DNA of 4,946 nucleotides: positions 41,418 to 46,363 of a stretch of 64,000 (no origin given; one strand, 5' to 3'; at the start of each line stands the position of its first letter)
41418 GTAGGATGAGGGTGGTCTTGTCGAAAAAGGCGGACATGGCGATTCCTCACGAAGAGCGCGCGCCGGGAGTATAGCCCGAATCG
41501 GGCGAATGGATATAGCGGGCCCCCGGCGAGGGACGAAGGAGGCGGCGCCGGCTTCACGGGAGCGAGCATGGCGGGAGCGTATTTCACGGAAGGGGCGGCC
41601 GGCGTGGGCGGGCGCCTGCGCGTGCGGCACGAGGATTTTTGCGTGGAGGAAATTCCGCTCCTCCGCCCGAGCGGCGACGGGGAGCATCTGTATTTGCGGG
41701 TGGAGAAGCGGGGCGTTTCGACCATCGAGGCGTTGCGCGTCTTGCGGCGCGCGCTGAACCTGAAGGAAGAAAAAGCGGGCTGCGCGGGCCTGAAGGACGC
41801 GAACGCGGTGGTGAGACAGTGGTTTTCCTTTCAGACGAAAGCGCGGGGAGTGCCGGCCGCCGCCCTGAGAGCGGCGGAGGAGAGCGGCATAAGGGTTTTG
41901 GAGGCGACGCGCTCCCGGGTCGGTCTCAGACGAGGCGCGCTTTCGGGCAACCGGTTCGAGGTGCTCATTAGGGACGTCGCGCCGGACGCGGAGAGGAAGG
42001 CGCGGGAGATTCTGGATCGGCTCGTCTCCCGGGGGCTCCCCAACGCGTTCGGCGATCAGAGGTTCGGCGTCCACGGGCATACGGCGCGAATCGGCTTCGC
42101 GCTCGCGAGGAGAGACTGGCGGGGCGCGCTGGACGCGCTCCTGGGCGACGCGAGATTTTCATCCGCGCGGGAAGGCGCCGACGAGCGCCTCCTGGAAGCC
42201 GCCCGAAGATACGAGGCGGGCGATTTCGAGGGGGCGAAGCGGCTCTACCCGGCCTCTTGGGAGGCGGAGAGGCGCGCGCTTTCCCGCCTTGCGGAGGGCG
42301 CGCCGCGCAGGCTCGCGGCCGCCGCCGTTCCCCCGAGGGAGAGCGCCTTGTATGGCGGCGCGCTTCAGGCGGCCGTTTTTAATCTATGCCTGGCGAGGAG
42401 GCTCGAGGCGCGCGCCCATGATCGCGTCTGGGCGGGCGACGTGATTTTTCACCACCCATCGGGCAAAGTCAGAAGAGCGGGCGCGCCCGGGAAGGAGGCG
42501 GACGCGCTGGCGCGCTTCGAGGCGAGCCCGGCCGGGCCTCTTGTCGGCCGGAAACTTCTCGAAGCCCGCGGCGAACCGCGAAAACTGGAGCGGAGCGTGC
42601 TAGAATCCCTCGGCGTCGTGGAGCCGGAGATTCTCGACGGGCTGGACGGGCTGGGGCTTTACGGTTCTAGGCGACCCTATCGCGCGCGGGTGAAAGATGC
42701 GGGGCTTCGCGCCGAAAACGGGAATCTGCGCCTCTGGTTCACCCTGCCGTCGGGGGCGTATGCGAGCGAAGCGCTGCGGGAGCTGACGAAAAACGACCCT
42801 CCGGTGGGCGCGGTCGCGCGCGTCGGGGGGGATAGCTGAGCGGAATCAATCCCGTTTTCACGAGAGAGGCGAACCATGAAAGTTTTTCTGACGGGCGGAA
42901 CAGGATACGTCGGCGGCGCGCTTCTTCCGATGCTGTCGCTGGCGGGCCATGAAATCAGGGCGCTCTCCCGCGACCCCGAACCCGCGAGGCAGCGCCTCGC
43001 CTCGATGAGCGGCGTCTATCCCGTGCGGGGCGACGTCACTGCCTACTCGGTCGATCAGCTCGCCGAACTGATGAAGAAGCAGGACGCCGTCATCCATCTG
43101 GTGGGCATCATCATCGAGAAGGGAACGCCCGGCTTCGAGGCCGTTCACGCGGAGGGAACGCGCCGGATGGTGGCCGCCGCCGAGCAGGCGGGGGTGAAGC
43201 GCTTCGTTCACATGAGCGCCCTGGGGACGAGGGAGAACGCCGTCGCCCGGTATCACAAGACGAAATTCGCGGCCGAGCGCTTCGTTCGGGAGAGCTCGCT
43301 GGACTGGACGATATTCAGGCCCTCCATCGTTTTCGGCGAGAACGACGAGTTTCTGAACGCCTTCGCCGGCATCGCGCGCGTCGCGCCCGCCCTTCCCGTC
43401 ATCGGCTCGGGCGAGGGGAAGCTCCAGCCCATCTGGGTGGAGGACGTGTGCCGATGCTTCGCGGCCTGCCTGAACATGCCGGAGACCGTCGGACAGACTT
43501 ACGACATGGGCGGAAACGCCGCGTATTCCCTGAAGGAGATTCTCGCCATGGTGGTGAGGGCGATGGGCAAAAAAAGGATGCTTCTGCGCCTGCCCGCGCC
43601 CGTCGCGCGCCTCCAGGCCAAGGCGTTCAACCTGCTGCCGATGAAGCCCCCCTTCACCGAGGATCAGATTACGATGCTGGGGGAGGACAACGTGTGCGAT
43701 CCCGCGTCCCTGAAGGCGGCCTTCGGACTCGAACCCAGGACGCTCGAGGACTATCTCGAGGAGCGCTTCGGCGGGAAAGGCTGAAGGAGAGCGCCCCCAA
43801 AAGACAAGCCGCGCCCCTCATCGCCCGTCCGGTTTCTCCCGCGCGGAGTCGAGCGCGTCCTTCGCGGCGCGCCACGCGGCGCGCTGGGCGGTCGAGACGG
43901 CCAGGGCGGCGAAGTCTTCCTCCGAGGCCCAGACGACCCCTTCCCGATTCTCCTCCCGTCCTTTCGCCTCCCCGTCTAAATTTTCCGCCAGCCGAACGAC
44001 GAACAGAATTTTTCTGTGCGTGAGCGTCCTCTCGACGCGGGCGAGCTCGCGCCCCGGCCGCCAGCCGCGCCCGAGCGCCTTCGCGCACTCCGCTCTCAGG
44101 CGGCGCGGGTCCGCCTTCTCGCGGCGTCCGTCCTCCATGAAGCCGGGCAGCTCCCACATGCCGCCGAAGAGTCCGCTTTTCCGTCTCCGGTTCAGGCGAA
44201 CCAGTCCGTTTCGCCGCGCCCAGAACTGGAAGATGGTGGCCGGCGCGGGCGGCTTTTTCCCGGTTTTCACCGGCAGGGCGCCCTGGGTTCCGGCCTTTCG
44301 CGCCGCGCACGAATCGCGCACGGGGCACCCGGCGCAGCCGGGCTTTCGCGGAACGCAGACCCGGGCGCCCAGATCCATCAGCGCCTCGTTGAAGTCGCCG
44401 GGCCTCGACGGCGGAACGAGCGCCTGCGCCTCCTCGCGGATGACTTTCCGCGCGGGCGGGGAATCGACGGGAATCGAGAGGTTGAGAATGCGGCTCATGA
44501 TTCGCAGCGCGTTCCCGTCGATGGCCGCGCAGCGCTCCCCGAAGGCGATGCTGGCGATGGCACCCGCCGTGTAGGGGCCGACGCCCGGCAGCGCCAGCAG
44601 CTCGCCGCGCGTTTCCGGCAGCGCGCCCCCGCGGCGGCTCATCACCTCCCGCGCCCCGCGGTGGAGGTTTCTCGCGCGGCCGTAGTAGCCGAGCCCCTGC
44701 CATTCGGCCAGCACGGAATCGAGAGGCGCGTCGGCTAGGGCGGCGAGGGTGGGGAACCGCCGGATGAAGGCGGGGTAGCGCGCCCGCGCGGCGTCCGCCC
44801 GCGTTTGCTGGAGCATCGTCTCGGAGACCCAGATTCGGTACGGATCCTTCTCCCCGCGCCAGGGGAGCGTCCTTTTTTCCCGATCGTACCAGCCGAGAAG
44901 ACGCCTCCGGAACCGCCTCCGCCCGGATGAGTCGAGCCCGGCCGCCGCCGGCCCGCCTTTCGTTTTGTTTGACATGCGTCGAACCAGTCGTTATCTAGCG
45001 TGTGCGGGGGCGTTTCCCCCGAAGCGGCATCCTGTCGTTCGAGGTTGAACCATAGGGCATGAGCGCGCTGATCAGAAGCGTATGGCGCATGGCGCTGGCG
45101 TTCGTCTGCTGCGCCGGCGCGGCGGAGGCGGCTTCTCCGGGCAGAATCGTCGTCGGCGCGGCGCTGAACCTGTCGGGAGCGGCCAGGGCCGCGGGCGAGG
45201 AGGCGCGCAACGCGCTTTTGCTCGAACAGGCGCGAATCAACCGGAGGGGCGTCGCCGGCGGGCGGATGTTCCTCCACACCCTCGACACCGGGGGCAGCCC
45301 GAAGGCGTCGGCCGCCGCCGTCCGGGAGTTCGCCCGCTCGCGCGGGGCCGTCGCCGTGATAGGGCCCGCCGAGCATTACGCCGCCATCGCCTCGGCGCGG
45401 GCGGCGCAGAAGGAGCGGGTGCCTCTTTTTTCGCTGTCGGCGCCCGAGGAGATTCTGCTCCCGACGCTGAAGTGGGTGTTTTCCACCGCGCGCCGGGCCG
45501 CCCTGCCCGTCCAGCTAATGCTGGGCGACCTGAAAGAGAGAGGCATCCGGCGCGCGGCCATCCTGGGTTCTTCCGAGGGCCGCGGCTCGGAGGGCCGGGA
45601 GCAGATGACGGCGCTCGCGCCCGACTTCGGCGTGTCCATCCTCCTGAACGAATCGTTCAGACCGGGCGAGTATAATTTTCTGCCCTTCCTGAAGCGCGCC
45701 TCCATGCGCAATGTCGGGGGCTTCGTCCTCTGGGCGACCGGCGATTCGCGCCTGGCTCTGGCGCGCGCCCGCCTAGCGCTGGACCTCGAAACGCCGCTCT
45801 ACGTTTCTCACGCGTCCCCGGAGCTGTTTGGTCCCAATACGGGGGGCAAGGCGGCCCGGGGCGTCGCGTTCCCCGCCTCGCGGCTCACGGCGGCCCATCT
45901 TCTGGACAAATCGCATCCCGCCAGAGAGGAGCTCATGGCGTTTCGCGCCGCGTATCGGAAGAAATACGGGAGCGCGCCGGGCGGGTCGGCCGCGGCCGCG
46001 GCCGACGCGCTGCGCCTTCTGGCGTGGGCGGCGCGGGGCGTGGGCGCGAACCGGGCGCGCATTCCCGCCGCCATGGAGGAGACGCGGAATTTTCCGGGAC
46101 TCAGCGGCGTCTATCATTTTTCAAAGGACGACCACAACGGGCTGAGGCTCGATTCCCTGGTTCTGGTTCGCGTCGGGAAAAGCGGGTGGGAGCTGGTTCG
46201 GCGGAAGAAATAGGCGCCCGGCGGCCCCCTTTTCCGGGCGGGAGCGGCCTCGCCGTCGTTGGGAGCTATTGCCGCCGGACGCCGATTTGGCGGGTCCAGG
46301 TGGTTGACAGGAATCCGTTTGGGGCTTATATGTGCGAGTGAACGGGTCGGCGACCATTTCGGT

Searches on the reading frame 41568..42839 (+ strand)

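Call 79: search_protein_families(library=pfam, proteins=[window:41568-42839:+], max_evalue=0.00001)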
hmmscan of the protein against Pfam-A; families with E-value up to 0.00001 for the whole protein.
window:41568-42839:+ (423 aa): 1 family
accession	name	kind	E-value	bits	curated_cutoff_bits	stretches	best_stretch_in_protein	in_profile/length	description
PF01142.23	TruD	-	6.9e-83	279.2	27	1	5-406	6-412/412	tRNA pseudouridine synthase D (TruD)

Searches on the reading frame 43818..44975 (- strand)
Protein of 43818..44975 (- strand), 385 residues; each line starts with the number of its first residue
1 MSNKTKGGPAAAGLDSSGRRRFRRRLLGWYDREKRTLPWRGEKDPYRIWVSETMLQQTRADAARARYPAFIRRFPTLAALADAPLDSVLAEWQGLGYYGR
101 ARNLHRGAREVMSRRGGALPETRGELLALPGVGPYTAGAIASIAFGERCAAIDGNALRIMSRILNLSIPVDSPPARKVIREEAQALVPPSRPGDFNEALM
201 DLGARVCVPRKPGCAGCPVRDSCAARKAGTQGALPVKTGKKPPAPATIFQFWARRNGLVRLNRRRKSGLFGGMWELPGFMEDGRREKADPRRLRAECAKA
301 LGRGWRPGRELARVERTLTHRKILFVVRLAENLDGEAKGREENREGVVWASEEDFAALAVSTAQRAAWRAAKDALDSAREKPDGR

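Call 79: search_protein_families(library=pfam, proteins=[window:43818-44975:-], max_evalue=0.00001)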
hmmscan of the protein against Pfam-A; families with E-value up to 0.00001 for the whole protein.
window:43818-44975:- (385 aa): 3 families
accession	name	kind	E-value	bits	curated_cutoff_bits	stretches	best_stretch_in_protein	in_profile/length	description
PF00730.31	HhH-GPD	-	3.1e-12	47.2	26.2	1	50-167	1-90/108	HhH-GPD superfamily base excision DNA repair protein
PF14815.12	NUDIX_4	-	1.3e-11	44.7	35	1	253-369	5-112/113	NUDIX domain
PF00633.29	HHH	-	2.5e-07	30.6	24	1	116-143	3-30/30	Helix-hairpin-helix motif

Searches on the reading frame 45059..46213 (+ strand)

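Call 79: search_protein_families(library=pfam, proteins=[window:45059-46213:+], max_evalue=0.00001)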
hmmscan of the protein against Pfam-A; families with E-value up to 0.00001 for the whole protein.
window:45059-46213:+ (384 aa): 2 families
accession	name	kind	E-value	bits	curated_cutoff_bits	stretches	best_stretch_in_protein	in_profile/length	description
PF13458.12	Peripla_BP_6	-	1.2e-33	117.7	31.7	1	30-361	2-329/343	Periplasmic binding protein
PF01094.35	ANF_receptor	-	6.8e-10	38.9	25.4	1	50-204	3-163/353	Receptor family ligand binding region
